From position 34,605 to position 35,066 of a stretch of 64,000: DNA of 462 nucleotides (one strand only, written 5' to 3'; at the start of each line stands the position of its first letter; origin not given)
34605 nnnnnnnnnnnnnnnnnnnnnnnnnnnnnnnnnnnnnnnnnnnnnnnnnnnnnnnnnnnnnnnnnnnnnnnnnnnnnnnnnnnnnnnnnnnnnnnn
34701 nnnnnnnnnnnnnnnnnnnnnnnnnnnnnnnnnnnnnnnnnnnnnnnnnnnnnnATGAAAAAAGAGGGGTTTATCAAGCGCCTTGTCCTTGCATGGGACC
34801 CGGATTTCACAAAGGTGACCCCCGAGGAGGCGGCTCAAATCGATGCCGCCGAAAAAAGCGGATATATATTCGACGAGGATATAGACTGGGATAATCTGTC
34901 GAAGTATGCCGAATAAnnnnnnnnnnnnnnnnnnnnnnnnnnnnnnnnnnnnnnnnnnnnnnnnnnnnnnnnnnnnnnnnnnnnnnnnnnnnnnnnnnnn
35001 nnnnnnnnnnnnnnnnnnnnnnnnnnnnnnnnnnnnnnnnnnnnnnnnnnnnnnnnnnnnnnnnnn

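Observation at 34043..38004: Three type II toxin-antitoxin modules clustered around the prophage integrase, with two near-identical small-ORF start cassettes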

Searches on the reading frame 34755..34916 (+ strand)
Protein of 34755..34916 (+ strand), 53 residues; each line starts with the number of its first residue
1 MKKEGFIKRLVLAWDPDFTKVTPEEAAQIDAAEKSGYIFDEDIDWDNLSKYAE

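Call 5: search_protein_families(library=pfam, proteins=[window:34755-34916:+], max_evalue=0.1)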
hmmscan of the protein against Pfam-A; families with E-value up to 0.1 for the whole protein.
window:34755-34916:+ (53 aa): 0 families

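Call 6: search_protein_families(library=ncbifam, proteins=[window:34755-34916:+], max_evalue=0.1)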
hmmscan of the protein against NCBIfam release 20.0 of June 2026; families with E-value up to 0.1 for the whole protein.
window:34755-34916:+ (53 aa): 0 families

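Call 12: find_encoding_contigs(protein=window:34755-34916:+, flank=6000, max_places=8)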
Protein window:34755-34916:+ (53 aa): 5 contigs read that carry it; 5 places shown.
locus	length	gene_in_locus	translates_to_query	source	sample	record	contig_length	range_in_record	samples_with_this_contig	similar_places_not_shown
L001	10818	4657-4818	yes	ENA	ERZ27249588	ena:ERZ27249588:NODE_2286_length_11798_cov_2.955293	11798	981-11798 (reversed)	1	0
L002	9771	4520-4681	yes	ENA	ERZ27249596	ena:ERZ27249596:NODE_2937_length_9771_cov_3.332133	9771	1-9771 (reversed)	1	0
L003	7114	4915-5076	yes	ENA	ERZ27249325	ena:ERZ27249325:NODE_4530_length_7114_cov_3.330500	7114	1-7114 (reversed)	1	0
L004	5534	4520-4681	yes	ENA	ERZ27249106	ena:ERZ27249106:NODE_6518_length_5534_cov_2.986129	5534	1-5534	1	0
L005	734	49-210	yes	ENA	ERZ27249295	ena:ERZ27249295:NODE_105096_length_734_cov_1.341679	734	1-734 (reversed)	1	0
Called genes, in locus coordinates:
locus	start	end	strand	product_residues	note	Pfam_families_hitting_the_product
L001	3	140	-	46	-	?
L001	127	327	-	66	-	-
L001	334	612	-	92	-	-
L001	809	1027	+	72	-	PF23548:Zn_ribbon_FGT1_2 (faint), PF24460:DUF7575 (faint)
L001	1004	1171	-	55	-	-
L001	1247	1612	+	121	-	-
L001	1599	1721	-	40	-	-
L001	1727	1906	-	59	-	-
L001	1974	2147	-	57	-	-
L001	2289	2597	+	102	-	-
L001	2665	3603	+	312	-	PF02037:SAP, PF04233:Phage_Mu_F (weak)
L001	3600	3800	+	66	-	-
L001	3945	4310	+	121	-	PF05973:Gp49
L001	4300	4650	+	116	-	PF13744:HTH_37 (weak), PF01381:HTH_3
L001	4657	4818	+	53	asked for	-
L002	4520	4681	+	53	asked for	-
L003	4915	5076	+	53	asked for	-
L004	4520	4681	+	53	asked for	-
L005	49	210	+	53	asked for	-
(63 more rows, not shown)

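Call 14: find_homologous_proteins(query=window:34755-34916:+, max_evalue=0.01)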
Query window:34755-34916:+ (53 aa): 736 proteins with E <= 0.01 among 738 candidates; the best 120 are listed.
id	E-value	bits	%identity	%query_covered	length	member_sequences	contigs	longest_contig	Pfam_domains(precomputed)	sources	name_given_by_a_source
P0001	1.8e-24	102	92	96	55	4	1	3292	-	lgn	-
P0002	6.8e-24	100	94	94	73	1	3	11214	-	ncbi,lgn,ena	-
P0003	3.7e-22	94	90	94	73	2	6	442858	-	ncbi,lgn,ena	-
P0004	6.5e-21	90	90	91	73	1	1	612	-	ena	-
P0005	5.3e-19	85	81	91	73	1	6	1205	-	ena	-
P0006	7.2e-19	84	83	89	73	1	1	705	-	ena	-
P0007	7.3e-19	84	76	94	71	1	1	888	-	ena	-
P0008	8.2e-19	84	81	91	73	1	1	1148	-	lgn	-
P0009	1.9e-18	83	79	91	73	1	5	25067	-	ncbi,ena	-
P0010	3.0e-18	82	85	89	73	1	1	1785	-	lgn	-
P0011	4.7e-18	82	80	94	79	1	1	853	-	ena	-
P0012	5.8e-18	81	79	91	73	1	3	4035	-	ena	-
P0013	1.2e-17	80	83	89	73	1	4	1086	-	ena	-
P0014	1.2e-17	80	78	92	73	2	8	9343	-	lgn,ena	-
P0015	1.6e-17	80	75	91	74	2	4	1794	-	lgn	-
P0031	5.2e-17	78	83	89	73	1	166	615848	-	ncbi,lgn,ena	-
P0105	7.0e-16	75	71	85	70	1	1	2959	-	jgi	-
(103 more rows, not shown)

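Call 17: search_protein_families(library=pfam, proteins=[P0002, P0031, P0009, P0105], max_evalue=1)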
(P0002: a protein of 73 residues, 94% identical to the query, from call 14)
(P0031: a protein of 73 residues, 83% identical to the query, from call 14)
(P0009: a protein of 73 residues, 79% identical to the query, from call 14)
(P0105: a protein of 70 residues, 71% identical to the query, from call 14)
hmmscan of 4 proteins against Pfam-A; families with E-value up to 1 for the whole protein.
P0002 (73 aa): 0 families

P0031 (73 aa): 0 families

P0009 (73 aa): 0 families

P0105 (70 aa): 0 families

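Call 18: search_protein_families(library=phrogs, proteins=[P0002, P0031, window:34755-34916:+], max_evalue=0.1)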
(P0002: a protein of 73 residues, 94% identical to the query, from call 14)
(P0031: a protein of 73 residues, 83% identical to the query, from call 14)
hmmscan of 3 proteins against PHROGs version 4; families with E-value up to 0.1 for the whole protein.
P0002 (73 aa): 1 family
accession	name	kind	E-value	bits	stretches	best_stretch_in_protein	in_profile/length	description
phrog_24499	-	unknown function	0.094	14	0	13-30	54-71/78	-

P0031 (73 aa): 0 families

window:34755-34916:+ (53 aa): 0 families

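Call 19: find_encoding_contigs(protein=P0031, flank=3000, max_places=10)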
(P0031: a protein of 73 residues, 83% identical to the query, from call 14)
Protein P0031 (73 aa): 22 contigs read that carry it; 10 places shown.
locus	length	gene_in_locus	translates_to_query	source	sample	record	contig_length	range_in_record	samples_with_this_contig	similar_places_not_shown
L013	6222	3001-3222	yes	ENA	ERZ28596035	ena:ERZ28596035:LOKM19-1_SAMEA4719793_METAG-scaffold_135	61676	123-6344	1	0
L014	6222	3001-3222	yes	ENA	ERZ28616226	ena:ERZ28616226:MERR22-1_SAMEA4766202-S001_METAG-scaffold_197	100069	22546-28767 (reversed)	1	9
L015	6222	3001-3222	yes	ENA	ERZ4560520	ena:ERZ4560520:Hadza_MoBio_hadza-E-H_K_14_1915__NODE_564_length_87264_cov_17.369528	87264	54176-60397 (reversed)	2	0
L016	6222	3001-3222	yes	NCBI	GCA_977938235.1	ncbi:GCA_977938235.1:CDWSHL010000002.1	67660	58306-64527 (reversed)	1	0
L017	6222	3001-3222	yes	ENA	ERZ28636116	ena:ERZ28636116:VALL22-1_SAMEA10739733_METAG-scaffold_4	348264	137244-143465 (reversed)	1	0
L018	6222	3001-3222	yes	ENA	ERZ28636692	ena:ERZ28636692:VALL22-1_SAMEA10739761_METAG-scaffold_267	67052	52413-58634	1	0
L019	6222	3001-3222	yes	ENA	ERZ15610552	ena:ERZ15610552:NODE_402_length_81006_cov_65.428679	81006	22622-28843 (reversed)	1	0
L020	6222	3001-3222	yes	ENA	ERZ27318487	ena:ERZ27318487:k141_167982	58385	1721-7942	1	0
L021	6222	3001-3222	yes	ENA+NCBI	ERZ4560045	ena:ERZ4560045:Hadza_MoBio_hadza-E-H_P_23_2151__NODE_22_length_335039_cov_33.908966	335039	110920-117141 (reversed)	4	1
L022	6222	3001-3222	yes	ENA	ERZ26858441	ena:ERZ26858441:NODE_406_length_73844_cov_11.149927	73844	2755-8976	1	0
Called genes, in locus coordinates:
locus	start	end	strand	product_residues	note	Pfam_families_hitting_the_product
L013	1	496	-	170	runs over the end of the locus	PF25753:SF0329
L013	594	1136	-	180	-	PF04525:LOR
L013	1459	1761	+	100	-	PF04026:SpoVG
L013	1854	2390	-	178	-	PF28549:NDPSase_N, PF00293:NUDIX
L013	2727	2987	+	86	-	PF05016:ParE_toxin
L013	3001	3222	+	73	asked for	-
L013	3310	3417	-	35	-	-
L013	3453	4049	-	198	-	-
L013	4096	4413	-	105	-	PF02561:FliS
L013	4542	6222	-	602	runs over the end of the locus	PF02465:FliD_N, PF07195:FliD_C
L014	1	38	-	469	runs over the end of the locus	PF01225:Mur_ligase, PF08245:Mur_ligase_M, PF02875:Mur_ligase_C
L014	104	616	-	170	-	PF25753:SF0329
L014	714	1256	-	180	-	PF04525:LOR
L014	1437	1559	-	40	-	-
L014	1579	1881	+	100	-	PF04026:SpoVG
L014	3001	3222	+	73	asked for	-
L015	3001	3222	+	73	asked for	-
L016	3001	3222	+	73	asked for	-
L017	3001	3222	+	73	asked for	-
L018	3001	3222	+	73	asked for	-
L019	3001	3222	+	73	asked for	-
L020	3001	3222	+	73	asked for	-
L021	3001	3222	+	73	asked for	-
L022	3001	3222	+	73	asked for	-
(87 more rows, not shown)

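Call 20: find_encoding_contigs(protein=P0003, flank=3000, max_places=6)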
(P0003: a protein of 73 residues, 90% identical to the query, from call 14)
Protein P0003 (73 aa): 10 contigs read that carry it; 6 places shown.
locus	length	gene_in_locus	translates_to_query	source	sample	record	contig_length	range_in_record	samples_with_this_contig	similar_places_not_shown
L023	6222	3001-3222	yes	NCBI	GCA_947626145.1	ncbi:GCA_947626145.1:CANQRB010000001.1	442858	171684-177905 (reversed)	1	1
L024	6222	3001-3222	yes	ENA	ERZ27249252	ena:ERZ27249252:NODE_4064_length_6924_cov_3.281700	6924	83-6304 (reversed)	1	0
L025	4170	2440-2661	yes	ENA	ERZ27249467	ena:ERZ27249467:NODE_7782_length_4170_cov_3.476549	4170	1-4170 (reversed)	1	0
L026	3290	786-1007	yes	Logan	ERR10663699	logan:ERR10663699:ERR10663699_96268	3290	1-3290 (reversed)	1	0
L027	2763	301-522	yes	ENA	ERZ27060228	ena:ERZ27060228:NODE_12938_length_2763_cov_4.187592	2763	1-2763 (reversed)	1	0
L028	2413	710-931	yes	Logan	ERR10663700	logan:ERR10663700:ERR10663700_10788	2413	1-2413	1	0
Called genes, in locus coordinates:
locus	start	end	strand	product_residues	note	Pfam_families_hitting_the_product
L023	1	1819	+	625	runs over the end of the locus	-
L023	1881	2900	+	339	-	PF11187:Mbeg1-like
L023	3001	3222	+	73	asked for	-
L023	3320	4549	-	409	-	PF14286:DHHW, PF16822:ALGX (weak)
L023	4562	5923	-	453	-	PF03062:MBOAT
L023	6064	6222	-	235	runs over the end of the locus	PF01996:F420_ligase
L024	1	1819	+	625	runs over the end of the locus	-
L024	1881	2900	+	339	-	PF11187:Mbeg1-like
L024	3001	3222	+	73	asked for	-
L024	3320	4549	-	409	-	PF14286:DHHW, PF16822:ALGX (weak)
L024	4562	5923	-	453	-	PF03062:MBOAT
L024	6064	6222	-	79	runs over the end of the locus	?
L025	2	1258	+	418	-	?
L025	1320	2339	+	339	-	PF11187:Mbeg1-like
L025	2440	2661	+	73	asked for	-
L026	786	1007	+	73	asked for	-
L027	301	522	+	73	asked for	-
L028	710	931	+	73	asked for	-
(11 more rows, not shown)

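Call 26: find_encoding_contigs(protein=P0001, flank=3000, max_places=4)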
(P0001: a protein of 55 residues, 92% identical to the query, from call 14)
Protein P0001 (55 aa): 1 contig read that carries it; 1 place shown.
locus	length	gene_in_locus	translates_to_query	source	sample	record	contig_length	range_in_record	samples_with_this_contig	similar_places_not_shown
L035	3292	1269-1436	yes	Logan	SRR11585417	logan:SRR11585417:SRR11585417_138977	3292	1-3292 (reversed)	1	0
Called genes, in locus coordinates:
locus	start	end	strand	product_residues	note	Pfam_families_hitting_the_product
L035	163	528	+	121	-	PF05973:Gp49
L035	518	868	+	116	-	PF13744:HTH_37 (weak), PF01381:HTH_3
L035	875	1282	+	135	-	PF15919:HicB_lk_antitox (weak)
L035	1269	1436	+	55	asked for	-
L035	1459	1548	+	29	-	-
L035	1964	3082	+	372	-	PF14659:Phage_int_SAM_3, PF22022:Phage_int_M (weak), PF00589:Phage_integrase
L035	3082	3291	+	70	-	?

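Call 42: find_related_loci(query=A1, collection=genome_contigs, flank=3000)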
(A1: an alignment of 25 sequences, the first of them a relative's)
Query A1 (73 aa) in genome_contigs; peptide patterns used: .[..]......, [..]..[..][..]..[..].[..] (x = any residue, [..] = any of these).
377 stretches matched a pattern; 331 encode a relative of the query (tblastn E <= 1e-3); the best 80 are kept; 80 distinct loci.
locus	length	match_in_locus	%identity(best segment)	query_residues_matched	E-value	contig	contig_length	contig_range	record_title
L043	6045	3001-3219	100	1-73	7e-46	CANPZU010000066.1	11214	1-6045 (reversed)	MAG: uncultured Clostridia bacterium isolate Lapin-001__bin44 genome assembly, contig: Lapin-001__NODE_5344_length_11214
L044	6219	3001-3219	89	1-73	2e-41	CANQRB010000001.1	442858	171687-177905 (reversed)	MAG: uncultured Clostridia bacterium isolate Lapin-008__bin63 genome assembly, contig: Lapin-008__NODE_1_length_442858_c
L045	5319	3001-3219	70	1-73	1e-32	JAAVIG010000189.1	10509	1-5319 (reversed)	MAG: Oscillospiraceae bacterium isolate Mgla_MAG_6-bin_38 c_000000146636, whole genome shotgun sequence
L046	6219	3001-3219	70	1-73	5e-32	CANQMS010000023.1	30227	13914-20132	MAG: uncultured Clostridia bacterium isolate Lapin-013__bin19 genome assembly, contig: Lapin-013__NODE_924_length_30227_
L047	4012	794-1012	67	1-73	5e-32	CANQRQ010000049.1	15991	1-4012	MAG: uncultured Oscillospiraceae bacterium isolate Lapin-022__bin48 genome assembly, contig: Lapin-022__NODE_3583_length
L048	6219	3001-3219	68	1-73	3e-31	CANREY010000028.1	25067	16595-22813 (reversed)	MAG: uncultured Oscillospiraceae bacterium isolate Lapin-024__bin83 genome assembly, contig: Lapin-024__NODE_2530_length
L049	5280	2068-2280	69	1-71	2e-31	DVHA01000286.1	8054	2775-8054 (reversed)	MAG TPA_asm: Candidatus Faecivivens stercoravium isolate CHK189-12415 CHK189__C283290_L8054_ERR3414584, whole genome sho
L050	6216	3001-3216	68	1-72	8e-31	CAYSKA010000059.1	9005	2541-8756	MAG TPA_asm: uncultured Oscillospiraceae bacterium isolate SRP335695_co1_142 genome assembly, contig: NODE_3634_length_9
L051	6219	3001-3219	70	1-73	3e-30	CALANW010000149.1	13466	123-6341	MAG TPA_asm: uncultured Ruminococcus sp. isolate ERR2619740_bin.114_CONCOCT_v1.1_MAG genome assembly, contig: ERZ1026854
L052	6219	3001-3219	70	1-73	3e-30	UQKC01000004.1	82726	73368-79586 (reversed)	uncultured Ruminococcus sp. isolate UMGS363 genome assembly, contig: NODE_236_length_82726_cov_9.356993, whole genome sh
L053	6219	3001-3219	63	1-73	4e-30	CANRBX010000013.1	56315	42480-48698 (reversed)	MAG: uncultured Lachnospiraceae bacterium isolate Lapin-028__bin57 genome assembly, contig: Lapin-028__NODE_525_length_5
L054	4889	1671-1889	64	1-73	4e-30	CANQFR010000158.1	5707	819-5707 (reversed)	MAG: uncultured Lachnospiraceae bacterium isolate Lapin-005__bin77 genome assembly, contig: Lapin-005__NODE_20352_length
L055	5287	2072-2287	64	1-72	4e-30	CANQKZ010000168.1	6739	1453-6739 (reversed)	MAG: uncultured Oscillospiraceae bacterium isolate Lapin-021__bin7 genome assembly, contig: Lapin-021__NODE_13479_length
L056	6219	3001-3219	66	1-73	5e-30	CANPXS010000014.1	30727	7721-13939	MAG: uncultured Clostridia bacterium isolate Lapin-004__bin51 genome assembly, contig: Lapin-004__NODE_1737_length_30727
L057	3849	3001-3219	68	1-73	9e-30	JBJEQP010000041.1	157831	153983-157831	MAG: Oscillospiraceae bacterium isolate LOHA42_bin.015 NODE_21_length_157831_cov_54.157552, whole genome shotgun sequenc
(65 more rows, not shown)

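Call 72: search_protein_families(library=padloc, proteins=[window:34755-34916:+], max_evalue=0.01)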
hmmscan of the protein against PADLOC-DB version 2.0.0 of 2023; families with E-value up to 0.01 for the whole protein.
window:34755-34916:+ (53 aa): 0 families

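Call 74: search_dna_similar(query=window:34755-34916:+, collection=phages, mode=protein, max_evalue=0.01, max_rows=15)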
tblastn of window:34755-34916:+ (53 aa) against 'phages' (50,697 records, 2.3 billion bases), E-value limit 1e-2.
No match.
